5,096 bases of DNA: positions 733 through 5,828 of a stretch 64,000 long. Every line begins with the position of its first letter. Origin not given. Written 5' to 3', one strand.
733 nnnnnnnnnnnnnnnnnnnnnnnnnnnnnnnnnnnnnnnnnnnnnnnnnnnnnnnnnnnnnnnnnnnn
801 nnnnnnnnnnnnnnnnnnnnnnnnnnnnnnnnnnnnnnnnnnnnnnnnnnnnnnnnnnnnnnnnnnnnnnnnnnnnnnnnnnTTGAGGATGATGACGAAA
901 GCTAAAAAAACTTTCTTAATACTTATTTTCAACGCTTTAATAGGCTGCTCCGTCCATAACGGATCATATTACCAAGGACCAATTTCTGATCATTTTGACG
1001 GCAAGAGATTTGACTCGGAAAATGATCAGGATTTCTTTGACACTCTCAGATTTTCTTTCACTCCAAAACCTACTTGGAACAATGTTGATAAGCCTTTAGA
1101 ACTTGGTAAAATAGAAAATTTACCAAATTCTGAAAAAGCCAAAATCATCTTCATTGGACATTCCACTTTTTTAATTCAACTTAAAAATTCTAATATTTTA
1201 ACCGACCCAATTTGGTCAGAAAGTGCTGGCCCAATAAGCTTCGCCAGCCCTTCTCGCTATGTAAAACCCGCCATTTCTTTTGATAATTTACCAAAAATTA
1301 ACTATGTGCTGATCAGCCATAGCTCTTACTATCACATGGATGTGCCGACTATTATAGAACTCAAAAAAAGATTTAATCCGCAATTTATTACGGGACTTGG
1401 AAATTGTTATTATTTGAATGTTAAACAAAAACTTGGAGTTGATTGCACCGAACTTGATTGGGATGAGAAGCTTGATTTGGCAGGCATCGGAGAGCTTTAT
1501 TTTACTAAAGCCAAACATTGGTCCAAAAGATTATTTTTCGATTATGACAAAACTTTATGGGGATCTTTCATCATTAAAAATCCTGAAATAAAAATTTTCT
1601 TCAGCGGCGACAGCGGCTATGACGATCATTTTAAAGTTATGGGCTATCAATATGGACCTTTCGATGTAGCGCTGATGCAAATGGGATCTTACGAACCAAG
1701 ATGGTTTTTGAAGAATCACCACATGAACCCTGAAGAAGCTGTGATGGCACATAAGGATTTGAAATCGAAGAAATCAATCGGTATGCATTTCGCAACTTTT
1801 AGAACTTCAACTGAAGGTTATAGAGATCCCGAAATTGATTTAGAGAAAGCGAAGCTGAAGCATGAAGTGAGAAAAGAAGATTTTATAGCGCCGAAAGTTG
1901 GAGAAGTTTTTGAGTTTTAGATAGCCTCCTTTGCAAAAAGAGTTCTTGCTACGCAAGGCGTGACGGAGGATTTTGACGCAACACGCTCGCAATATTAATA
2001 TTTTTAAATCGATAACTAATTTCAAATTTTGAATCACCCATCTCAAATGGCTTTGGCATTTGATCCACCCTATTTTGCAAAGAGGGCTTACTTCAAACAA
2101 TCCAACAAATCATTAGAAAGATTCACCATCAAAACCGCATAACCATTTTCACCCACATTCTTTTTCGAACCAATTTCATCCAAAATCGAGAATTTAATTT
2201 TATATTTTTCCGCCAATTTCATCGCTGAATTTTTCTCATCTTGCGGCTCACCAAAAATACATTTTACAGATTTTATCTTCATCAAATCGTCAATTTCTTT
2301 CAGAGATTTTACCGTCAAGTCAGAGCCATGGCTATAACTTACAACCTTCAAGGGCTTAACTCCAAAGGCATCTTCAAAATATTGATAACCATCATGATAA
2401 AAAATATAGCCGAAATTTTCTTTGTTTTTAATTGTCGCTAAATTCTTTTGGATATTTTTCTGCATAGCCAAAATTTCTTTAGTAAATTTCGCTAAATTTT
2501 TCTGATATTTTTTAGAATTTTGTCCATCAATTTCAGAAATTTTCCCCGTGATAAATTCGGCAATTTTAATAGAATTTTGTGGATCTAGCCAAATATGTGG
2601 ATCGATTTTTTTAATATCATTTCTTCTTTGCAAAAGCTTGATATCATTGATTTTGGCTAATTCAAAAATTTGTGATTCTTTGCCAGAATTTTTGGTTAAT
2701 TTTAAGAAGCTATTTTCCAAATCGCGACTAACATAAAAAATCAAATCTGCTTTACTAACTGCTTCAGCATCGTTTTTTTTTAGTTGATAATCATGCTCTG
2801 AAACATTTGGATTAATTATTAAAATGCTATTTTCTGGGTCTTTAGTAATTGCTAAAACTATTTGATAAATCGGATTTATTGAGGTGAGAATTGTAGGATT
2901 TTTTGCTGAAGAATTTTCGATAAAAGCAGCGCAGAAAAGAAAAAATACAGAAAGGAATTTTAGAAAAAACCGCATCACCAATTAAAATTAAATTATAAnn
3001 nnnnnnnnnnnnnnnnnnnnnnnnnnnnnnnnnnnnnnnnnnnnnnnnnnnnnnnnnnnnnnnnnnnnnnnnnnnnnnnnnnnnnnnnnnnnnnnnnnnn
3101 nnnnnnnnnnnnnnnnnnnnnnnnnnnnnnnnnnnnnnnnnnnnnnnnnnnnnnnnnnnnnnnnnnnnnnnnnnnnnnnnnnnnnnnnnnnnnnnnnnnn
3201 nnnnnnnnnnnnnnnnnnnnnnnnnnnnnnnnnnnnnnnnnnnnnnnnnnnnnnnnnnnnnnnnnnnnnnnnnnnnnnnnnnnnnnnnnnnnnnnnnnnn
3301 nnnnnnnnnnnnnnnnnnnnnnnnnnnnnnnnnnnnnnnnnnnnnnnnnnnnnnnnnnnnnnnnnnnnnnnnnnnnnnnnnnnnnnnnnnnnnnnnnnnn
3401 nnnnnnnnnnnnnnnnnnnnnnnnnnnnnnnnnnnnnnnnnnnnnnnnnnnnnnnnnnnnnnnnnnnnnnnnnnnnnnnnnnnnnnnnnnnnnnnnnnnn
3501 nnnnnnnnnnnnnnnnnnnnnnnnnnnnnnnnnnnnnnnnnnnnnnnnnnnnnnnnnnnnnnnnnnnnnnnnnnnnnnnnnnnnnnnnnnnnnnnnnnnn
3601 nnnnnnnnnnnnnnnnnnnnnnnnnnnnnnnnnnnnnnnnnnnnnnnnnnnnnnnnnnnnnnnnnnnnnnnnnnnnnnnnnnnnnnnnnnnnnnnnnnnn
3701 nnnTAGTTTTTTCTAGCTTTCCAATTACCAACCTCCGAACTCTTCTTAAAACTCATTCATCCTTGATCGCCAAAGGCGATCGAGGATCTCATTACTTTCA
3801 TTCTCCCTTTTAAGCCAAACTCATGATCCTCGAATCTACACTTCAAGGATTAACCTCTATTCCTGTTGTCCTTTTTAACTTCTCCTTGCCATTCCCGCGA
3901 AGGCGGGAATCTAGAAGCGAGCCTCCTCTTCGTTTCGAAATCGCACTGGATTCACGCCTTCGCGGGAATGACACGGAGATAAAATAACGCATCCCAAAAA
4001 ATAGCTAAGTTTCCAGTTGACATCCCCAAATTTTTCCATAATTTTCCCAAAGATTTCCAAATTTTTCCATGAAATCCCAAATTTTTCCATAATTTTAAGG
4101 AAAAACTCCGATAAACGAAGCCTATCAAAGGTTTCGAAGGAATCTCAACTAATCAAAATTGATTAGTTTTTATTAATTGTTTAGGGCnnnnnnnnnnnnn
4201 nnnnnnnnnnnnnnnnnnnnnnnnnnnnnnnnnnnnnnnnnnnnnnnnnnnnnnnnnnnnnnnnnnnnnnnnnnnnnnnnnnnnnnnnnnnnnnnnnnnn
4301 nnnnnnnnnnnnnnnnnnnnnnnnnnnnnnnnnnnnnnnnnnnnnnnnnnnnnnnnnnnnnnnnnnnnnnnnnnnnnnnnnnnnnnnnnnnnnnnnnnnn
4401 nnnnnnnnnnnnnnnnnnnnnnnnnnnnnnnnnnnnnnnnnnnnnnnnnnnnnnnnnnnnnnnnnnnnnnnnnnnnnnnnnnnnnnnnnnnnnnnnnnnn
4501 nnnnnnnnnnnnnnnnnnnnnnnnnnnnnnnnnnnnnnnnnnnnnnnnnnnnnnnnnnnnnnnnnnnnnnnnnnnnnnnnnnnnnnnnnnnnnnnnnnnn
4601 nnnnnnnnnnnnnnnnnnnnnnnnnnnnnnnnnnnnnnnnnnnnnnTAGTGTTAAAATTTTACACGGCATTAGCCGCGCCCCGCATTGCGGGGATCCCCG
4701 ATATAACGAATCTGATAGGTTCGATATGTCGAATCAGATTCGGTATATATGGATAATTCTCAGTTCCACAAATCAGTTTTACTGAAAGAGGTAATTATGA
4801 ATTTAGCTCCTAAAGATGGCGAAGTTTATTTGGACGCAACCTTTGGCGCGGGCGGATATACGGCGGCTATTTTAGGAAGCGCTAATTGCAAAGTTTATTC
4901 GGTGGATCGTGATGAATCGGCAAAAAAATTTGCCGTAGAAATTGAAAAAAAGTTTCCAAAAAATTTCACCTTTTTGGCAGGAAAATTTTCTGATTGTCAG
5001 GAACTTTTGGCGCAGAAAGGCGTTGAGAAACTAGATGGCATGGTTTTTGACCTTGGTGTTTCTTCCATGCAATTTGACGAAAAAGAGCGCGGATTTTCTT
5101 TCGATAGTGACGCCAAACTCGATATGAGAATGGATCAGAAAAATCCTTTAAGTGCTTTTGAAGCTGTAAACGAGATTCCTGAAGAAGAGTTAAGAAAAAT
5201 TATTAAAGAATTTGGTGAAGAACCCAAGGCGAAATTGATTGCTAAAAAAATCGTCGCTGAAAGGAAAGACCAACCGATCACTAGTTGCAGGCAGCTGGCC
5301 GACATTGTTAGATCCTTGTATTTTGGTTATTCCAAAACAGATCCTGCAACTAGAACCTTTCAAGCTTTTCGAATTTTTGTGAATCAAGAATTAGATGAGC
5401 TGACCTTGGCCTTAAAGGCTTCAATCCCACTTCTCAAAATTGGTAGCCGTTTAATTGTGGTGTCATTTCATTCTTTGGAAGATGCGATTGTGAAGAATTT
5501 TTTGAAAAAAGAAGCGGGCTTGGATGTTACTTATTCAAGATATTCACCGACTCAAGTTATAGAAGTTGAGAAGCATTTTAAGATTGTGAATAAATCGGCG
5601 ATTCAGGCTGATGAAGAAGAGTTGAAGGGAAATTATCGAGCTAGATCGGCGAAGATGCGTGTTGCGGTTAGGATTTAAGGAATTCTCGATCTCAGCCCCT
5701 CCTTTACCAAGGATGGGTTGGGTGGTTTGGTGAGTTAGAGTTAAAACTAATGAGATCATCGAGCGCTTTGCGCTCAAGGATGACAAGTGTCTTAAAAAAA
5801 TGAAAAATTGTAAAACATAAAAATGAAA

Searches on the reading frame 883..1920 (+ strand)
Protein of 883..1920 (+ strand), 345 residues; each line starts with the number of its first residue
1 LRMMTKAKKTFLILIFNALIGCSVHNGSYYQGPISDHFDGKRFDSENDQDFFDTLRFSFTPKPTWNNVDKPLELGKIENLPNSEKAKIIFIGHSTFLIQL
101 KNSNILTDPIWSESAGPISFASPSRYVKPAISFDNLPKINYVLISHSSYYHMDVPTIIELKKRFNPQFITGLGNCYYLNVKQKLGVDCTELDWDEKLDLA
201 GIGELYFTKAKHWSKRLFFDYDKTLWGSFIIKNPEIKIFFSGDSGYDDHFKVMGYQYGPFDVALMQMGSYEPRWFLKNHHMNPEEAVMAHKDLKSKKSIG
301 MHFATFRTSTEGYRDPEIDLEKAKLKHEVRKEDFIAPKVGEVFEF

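Call 72: search_protein_families(library=pfam, proteins=[window:883-1920:+], max_evalue=0.00001)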
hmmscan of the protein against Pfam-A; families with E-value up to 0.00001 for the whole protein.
window:883-1920:+ (345 aa): 2 families
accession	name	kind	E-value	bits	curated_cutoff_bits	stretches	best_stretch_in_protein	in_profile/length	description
PF12706.13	Lactamase_B_2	-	2.2e-30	106.2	27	1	104-303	2-200/200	Beta-lactamase superfamily domain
PF13483.12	Lactamase_B_3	-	8.7e-09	36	24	1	87-302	1-160/160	Beta-lactamase superfamily domain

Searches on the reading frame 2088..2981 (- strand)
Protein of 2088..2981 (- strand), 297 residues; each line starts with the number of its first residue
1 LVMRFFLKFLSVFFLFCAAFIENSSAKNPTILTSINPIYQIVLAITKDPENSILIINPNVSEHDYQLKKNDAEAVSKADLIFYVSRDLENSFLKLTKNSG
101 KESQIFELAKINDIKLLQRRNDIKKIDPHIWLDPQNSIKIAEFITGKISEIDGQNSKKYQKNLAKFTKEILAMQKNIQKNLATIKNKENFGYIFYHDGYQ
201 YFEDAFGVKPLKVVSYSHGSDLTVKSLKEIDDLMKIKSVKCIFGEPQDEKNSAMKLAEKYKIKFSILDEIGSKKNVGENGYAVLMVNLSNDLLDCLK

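Call 72: search_protein_families(library=pfam, proteins=[window:2088-2981:-], max_evalue=0.00001)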
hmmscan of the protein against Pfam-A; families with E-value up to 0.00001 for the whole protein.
window:2088-2981:- (297 aa): 1 family
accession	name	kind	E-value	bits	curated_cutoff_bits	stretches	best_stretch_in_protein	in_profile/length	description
PF01297.22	ZnuA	-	1.8e-52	178.9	29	1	31-292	1-260/263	Zinc-uptake complex component A periplasmic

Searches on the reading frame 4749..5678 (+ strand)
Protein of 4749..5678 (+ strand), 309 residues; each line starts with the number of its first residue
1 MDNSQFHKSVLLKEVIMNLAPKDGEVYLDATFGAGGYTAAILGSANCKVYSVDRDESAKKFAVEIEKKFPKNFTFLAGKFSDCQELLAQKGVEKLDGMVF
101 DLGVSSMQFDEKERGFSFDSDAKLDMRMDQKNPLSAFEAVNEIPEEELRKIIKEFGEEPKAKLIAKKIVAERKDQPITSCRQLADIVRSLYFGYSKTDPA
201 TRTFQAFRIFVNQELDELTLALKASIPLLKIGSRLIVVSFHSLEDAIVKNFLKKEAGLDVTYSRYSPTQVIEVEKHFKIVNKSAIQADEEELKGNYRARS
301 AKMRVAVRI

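Call 72: search_protein_families(library=pfam, proteins=[window:4749-5678:+], max_evalue=0.00001)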
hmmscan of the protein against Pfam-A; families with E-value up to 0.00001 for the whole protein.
window:4749-5678:+ (309 aa): 1 family
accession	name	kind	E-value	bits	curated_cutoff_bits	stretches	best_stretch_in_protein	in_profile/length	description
PF01795.25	Methyltransf_5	-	2.3e-95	320.1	27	1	5-308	2-308/309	MraW methylase family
